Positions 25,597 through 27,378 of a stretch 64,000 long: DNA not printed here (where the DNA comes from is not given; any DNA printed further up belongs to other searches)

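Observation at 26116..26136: Ammonia-lyase/aminomutase-family protein without the Ala-Ser-Gly triad that forms the MIO cofactor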

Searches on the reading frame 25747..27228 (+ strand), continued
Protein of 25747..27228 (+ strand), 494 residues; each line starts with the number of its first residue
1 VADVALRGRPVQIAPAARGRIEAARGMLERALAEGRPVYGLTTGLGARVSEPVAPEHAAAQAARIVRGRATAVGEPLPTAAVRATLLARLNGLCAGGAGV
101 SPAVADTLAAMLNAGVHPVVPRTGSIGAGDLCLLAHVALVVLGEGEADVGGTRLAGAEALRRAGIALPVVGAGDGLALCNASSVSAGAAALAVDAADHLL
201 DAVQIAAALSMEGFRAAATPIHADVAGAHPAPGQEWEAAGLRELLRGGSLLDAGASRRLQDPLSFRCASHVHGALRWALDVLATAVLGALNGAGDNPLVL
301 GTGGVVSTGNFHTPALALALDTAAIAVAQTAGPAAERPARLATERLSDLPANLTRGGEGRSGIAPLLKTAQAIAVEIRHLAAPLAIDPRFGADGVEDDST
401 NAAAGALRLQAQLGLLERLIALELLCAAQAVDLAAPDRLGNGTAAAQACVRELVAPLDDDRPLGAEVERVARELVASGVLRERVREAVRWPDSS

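Call 72: predict_structure(alignment_id=A1)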
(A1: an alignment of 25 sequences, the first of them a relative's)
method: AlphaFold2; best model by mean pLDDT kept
length: 494 residues; sequences in the alignment: 25
mean_pLDDT: 83.8   pTM: 0.86
mean pLDDT of the five models: 83.8, 82.9, 81.0, 79.4, 77.9
residues with pLDDT >= 90: 235; 70-90: 172; 50-70: 71; < 50: 16
segments of 3 or more residues with pLDDT < 50: 356-359, 391-393, 492-494
pLDDT, mean of each block of 10 residues (from residue 1): 90 94 89 81 65 81 88 89 94 84 95 97 72 93 96 97 95 86 91 95 93 81 75 86 91 67 65 93 91 63 59 85 95 81 53 51 77 94 69 58 90 96 91 88 97 85 91 96 89 41
secondary structure, 60 per line:
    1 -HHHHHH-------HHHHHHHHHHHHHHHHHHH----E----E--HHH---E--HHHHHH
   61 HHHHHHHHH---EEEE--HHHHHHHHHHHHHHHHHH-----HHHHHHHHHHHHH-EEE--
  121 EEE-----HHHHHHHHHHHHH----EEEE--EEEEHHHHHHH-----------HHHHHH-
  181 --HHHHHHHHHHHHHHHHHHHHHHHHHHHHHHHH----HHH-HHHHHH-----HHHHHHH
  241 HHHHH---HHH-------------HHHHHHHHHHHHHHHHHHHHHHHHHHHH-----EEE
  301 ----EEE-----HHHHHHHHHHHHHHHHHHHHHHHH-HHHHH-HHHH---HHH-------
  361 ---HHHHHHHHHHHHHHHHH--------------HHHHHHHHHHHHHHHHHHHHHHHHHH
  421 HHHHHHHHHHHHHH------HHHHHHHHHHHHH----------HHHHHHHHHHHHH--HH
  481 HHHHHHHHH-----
elements in order: H2-7 H15-33 H55-69 E73-76 H79-96 H102-114 E116-118 E121-123 H129-141 E146-149 E152-155 H156-162 H174-179 H183-214 H223-228 H234-245 H265-292 E298-300 E305-307 H313-336 H338-342 H344-347 H364-380 H395-434 H441-453 H464-476 H479-489

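Call 75: fold_search(model_id=the predicted structure, library=pdb)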
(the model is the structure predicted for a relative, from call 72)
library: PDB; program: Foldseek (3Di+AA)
matches with E <= 10: 520; with E <= 0.001: 91
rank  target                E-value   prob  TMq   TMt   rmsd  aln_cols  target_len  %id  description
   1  6v6h_C                7.9e-26  1.00  0.88  0.86   2.8       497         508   30  Crystal structure of histidine ammonia-lyase from Trypanosoma cruzi (released 2020-06-10)
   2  1gk2_A                9.8e-26  1.00  0.89  0.86   3.4       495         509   32  Histidine Ammonia-Lyase (HAL) Mutant F329G from Pseudomonas putida (released 2002-02-21)
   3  6s7j_A                1.3e-25  1.00  0.86  0.86   3.6       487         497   28  Native crystal structure of ergothioneine degrading enzyme Ergothionase from Treponema denticola (released 2019-07-17)
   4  6s7j_F                2.8e-25  1.00  0.88  0.88   3.1       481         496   29  Native crystal structure of ergothioneine degrading enzyme Ergothionase from Treponema denticola (released 2019-07-17)
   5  6s7j_C                2.8e-25  1.00  0.88  0.88   3.1       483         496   29  Native crystal structure of ergothioneine degrading enzyme Ergothionase from Treponema denticola (released 2019-07-17)
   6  1gkj                  3.7e-25  1.00  0.88  0.86   3.4       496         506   32  Histidine Ammonia-Lyase (HAL) Mutant Y280F from Pseudomonas putida (released 2002-04-05)
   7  1b8f                  4.4e-25  1.00  0.88  0.86   3.0       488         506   32  Histidine ammonia-lyase (HAL) from Pseudomonas putida (released 1999-05-06)
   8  6v6h_B                6.6e-25  1.00  0.87  0.85   3.2       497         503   30  Crystal structure of histidine ammonia-lyase from Trypanosoma cruzi (released 2020-06-10)
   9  6v6h_D                7.2e-25  1.00  0.87  0.85   3.0       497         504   30  Crystal structure of histidine ammonia-lyase from Trypanosoma cruzi (released 2020-06-10)
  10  6v6h_A                8.2e-25  1.00  0.88  0.86   2.8       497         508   30  Crystal structure of histidine ammonia-lyase from Trypanosoma cruzi (released 2020-06-10)
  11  1eb4                  1.3e-24  1.00  0.88  0.86   3.4       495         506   32  Histidine Ammonia-Lyase (HAL) Mutant F329A from Pseudomonas putida (released 2002-02-21)
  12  2o78_C                4.1e-24  1.00  0.85  0.82   3.9       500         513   32  Tyrosine ammonia-lyase from Rhodobacter sphaeroides (His89Phe variant) complexed with cinnamic acid (released 2007-01-16)
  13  2o6y_C                4.9e-24  1.00  0.85  0.82   3.9       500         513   32  Tyrosine ammonia-lyase from Rhodobacter sphaeroides (released 2007-01-16)
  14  2o78_A                5.3e-24  1.00  0.85  0.82   3.9       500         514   32  Tyrosine ammonia-lyase from Rhodobacter sphaeroides (His89Phe variant) complexed with cinnamic acid (released 2007-01-16)
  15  3kdy_A                7.9e-24  1.00  0.86  0.81   4.5       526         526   28  X-ray crystal structure of tyrosine aminomutase mutant construct (released 2010-07-07)
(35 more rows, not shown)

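Call 79: search_protein_families(library=pfam, proteins=[L090:10392-11318:+, L090:11375-11911:+, L090:11908-12396:+, L090:12993-13883:+, L090:6481-7716:+, L090:5094-6419:-, L069:11505-12473:+, L069:12430-12936:+, L069:5781-7862:+], max_evalue=0.0001)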
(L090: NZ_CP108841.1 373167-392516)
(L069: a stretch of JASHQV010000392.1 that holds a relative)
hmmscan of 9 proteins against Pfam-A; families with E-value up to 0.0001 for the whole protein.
L090:10392-11318:+ (308 aa): 0 families

L090:11375-11911:+ (178 aa): 1 family
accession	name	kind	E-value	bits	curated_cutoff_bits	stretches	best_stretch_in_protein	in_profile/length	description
PF05995.18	CDO_I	-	4.2e-07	30.1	23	1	58-146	69-168/170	Cysteine dioxygenase type I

L090:11908-12396:+ (162 aa): 0 families

L090:12993-13883:+ (296 aa): 1 family
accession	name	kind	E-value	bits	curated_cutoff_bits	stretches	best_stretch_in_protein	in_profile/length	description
PF11303.13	DUF3105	-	5.9e-48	162.6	25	1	165-291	1-130/130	Protein of unknown function (DUF3105)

L090:6481-7716:+ (411 aa): 0 families

L090:5094-6419:- (441 aa): 1 family
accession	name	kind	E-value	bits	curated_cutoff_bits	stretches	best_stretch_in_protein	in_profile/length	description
PF00528.27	BPD_transp_1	-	2.1e-21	76.9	26.4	1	261-428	1-177/184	Binding-protein-dependent transport system inner membrane component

L069:11505-12473:+ (322 aa): 0 families

L069:12430-12936:+ (168 aa): 1 family
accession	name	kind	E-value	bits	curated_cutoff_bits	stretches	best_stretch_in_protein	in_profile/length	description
PF05995.18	CDO_I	-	3e-12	46.8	23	1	15-139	32-167/170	Cysteine dioxygenase type I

L069:5781-7862:+ (693 aa): 2 families
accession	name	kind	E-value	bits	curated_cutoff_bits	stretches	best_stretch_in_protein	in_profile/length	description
PF02705.21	K_trans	-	4.8e-158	526.8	24.8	1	71-525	1-452/454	K+ potassium transporter integral membrane domain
PF22776.1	K_trans_C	-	1.5e-32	112.9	24.8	1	539-691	1-149/151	K+ potassium transporter C-terminal domain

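Call 81: search_solved_structures(query=L069:11505-12473:+, max_evalue=1)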
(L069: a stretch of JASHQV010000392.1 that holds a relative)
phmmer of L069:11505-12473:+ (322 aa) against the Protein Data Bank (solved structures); distinct sequences matched with E-value up to 1: 11.
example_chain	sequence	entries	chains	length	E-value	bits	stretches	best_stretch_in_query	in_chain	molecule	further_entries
4hk5_A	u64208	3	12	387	0.0033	19.9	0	11-40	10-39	Uracil-5-carboxylate decarboxylase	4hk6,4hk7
4lan_A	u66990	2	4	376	0.0034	19.8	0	11-40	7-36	Uracil-5-carboxylate decarboxylase | Cordyceps militaris IDCase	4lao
4lak_A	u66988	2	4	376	0.015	17.7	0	11-40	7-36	Uracil-5-carboxylate decarboxylase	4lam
4lal_A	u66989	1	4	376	0.039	16.4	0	11-40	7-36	Uracil-5-carboxylate decarboxylase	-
4hjw_A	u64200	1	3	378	0.14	14.6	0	11-40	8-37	Uracil-5-carboxylate decarboxylase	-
2qlw_A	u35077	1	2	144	0.23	13.9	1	135-203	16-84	RhaU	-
4ign_A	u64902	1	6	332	0.42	13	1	131-231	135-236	2-amino-3-carboxymuconate-6-semialdehyde decarboxylase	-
4igm_A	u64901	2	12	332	0.43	12.9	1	131-231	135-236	2-amino-3-carboxymuconate-6-semialdehyde decarboxylase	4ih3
4ofc_A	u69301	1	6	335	0.44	12.9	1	131-231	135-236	2-amino-3-carboxymuconate-6-semialdehyde decarboxylase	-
2wm1_A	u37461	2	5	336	0.44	12.9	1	131-231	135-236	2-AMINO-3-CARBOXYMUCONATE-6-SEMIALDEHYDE DECARBOXYLASE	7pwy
3t30_B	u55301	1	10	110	0.98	11.8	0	51-91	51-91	Nucleoplasmin-2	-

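Call 88: list_cluster_members(proteins=[P0146, P0153, P0166, P0170, P0175, P0178, P0179, P0194, P0199, P0264])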
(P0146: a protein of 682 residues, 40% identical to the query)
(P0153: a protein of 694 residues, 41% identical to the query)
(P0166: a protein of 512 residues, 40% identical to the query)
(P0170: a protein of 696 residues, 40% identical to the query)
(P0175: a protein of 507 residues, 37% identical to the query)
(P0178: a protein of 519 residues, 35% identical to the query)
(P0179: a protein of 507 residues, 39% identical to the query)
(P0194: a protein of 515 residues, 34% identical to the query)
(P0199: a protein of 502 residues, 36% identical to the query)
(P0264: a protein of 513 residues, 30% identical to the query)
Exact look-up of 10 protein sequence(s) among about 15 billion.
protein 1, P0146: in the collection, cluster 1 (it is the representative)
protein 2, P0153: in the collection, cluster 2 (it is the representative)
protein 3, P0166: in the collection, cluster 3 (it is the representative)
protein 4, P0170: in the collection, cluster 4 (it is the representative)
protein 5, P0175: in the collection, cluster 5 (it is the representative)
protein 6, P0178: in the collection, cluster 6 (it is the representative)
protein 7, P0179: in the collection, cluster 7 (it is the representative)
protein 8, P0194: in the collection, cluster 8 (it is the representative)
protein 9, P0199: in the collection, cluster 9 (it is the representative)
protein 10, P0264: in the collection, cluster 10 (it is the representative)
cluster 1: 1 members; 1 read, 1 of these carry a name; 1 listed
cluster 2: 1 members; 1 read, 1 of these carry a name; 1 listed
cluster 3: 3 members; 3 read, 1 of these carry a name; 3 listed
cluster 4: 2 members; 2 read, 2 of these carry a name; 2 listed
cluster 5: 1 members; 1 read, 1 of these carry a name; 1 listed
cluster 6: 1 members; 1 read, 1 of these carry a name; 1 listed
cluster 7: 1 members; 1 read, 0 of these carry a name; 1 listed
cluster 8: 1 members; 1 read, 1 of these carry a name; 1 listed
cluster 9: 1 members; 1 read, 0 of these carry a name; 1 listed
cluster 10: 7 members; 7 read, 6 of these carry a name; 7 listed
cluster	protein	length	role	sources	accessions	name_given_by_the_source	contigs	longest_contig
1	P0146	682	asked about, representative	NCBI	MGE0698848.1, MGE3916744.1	MAG: aromatic amino acid lyase [Hyphomicrobiaceae bacterium]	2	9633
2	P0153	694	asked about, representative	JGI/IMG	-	histidine ammonia-lyase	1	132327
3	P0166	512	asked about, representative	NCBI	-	-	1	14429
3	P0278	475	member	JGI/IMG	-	histidine ammonia-lyase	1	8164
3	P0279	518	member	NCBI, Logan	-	-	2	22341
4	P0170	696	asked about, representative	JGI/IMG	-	histidine ammonia-lyase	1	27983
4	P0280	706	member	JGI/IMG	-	histidine ammonia-lyase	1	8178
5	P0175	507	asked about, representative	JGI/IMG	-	histidine ammonia-lyase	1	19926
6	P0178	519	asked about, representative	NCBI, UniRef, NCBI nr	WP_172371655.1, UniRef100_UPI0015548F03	HAL/PAL/TAL family ammonia-lyase [Sporosarcina jiandibaonis] | HAL/PAL/TAL family ammonia-lyase n=1 Tax=Sporosarcina jiandibaonis TaxID=2715535 ... | histidine ammonia-lyase [Sporosarcina jiandibaonis]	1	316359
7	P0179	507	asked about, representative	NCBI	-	-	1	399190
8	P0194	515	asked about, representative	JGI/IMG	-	histidine ammonia-lyase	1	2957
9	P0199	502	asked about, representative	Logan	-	-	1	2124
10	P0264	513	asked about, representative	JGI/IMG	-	histidine ammonia-lyase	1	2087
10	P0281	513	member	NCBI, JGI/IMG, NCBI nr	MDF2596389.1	MAG: hutH2 [Clostridia bacterium] | histidine ammonia-lyase | hutH2 [Clostridia bacterium]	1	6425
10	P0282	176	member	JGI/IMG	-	histidine ammonia-lyase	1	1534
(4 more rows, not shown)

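Call 89: find_encoding_contigs(protein=P0178, flank=8000, max_places=1)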
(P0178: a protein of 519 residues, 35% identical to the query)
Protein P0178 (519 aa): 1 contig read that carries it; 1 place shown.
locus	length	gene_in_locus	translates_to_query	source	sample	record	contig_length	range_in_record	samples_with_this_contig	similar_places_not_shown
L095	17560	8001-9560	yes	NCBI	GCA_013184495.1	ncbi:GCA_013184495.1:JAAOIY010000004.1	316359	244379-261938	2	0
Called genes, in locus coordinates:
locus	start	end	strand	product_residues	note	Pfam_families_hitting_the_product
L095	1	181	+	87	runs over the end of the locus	-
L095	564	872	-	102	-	-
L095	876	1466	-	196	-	PF02441:Flavoprotein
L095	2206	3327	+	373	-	PF00005:ABC_tran, PF13304:AAA_21, PF00571:CBS (faint)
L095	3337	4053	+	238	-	PF00528:BPD_transp_1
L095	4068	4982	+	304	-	PF04069:OpuAC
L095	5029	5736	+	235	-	PF04199:Cyclase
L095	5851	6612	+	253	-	PF09339:HTH_IclR, PF01022:HTH_5 (faint), PF08279:HTH_11 (weak), PF01614:IclR_C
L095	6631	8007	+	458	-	PF20695:UbiD_N, PF01977:UbiD, PF20696:UbiD_C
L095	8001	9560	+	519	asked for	PF00221:Lyase_aromatic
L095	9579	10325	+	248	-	PF00106:adh_short, PF08659:KR, PF13561:adh_short_C2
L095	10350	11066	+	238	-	PF04199:Cyclase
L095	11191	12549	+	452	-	PF01979:Amidohydro_1, PF07969:Amidohydro_3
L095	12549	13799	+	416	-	PF04389:Peptidase_M28, PF01546:Peptidase_M20, PF07687:M20_dimer (faint)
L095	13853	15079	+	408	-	PF03601:Cons_hypoth698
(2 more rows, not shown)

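Call 90: find_encoding_contigs(protein=P0153, flank=8000, max_places=1)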
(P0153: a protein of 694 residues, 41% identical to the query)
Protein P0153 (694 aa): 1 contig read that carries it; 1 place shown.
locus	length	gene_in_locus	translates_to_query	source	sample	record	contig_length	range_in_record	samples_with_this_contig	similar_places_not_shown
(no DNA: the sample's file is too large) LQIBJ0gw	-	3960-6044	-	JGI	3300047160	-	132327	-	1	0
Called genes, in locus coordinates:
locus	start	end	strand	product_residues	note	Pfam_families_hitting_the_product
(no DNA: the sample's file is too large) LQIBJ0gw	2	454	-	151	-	?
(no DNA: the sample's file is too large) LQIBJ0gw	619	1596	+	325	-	PF13793:Pribosyltran_N, PF00156:Pribosyltran, PF14572:Pribosyl_synth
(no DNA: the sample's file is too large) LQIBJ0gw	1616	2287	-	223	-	PF00881:Nitroreductase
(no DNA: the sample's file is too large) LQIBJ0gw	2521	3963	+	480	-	PF16868:NMT1_3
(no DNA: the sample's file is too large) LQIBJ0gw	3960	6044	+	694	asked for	PF00027:cNMP_binding, PF00221:Lyase_aromatic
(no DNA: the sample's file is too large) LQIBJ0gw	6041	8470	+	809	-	PF02515:CoA_transf_3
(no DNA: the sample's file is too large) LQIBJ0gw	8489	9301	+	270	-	PF00378:ECH_1, PF16113:ECH_2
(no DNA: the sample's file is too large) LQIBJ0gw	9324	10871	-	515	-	PF00884:Sulfatase, PF16347:SGSH_C (weak), PF14707:Sulfatase_C (weak)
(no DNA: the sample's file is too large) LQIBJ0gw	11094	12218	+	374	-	PF18848:baeRF_family6, PF18851:baeRF_family8, PF18855:baeRF_family11, PF18845:baeRF_family3, PF18849:baeRF_family7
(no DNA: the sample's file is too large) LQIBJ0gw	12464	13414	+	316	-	PF01636:APH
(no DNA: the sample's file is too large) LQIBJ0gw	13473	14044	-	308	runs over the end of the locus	PF00248:Aldo_ket_red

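Call 100: search_protein_families(library=ncbifam, proteins=[L069:11505-12473:+, L090:10392-11318:+, L069:12430-12936:+, L090:7805-8851:+, L008:16361-17521:+], max_evalue=0.001)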
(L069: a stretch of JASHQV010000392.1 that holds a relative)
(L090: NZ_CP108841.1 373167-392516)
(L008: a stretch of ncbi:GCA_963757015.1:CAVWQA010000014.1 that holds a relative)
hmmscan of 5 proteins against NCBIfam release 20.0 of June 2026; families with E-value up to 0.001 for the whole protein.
L069:11505-12473:+ (322 aa): 0 families

L090:10392-11318:+ (308 aa): 0 families

L069:12430-12936:+ (168 aa): 0 families

L090:7805-8851:+ (348 aa): 13 families
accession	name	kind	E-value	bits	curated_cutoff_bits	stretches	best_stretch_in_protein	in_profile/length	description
TIGR02371.1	ala_DH_arch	equivalog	2.5e-58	197.7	409.15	1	34-347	14-324/325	alanine dehydrogenase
NF006379.0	PRK08618.1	equivalog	1.3e-42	146.3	417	1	27-346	7-325/326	ornithine cyclodeaminase family protein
NF006141.0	PRK08291.1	equivalog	4e-41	141.1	408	1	23-345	6-328/330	cyclodeaminase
TIGR02992.1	ectoine_eutC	equivalog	7.6e-39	133.7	471.65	1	24-343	4-323/326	ectoine utilization protein EutC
TIGR03944.1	dehyd_SbnB_fam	equivalog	2.5e-38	131.9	326.9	1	22-345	2-324/327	2,3-diaminopropionate biosynthesis protein SbnB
NF004793.0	PRK06141.1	equivalog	2.3e-33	115.5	322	1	85-337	61-312/314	bifunctional Delta(1)-pyrroline-2-carboxylate/Delta(1)-piperideine-2-carboxylate reductase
NF004848.0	PRK06199.1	subfamily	4e-31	108.4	362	1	73-345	78-370/379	tyramine oxidase subunit B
NF005296.0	PRK06823.1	equivalog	2.7e-28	98.8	438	1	34-335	13-312/315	ornithine cyclodeaminase family protein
NF045643.1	ImmsucRedBhcD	equivalog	7.7e-28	97.7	500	1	84-346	62-320/321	iminosuccinate reductase BhcD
NF005762.1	PRK07589.1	equivalog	1.5e-21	76.7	350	1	87-345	66-318/334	ornithine cyclodeaminase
NF005603.0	PRK07340.1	equivalog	4.9e-18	65.4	266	1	85-332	63-299/307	delta(1)-pyrroline-2-carboxylate reductase family protein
NF045512.1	PyrPipCarbRedLhpI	equivalog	3.8e-13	49.2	400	1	86-283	60-254/298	bifunctional Delta(1)-pyrroline-2-carboxylate/Delta(1)-piperideine-2-carboxylate reductase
NF005011.0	PRK06407.1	subfamily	1.3e-10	41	337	1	106-222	76-191/302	ornithine cyclodeaminase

L008:16361-17521:+ (387 aa): 7 families
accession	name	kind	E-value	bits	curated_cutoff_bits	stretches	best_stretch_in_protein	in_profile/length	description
NF006871.0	PRK09367.1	subfamily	9.8e-40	136.7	524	2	159-342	183-363/505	histidine ammonia-lyase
TIGR01225.1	hutH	equivalog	8.7e-39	133.3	539.15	2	160-341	181-359/506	histidine ammonia-lyase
TIGR04475.1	Phe_D_beta_mut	equivalog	2.2e-20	72.8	800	2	4-144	3-144/510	phenylalanine aminomutase (D-beta-phenylalanine forming)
TIGR03832.1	Tyr_2_3_mutase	equivalog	5.8e-17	61.4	501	2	10-145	5-141/507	tyrosine 2,3-aminomutase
NF053541.1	FlxA_rubin_TAL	equivalog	7e-12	44.5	700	1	12-144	2-134/498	flexirubin biosynthesis tyrosine ammonia-lyase FlxA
NF041222.1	BagA_FevW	exception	5.9e-09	35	1000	0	253-336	294-371/529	bagremycin/ferroverdin biosynthesis tyrosine ammonia-lyase BagA/FevW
TIGR01226.1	phe_am_lyase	equivalog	6.6e-07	28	519.15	0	158-326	221-393/680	phenylalanine ammonia-lyase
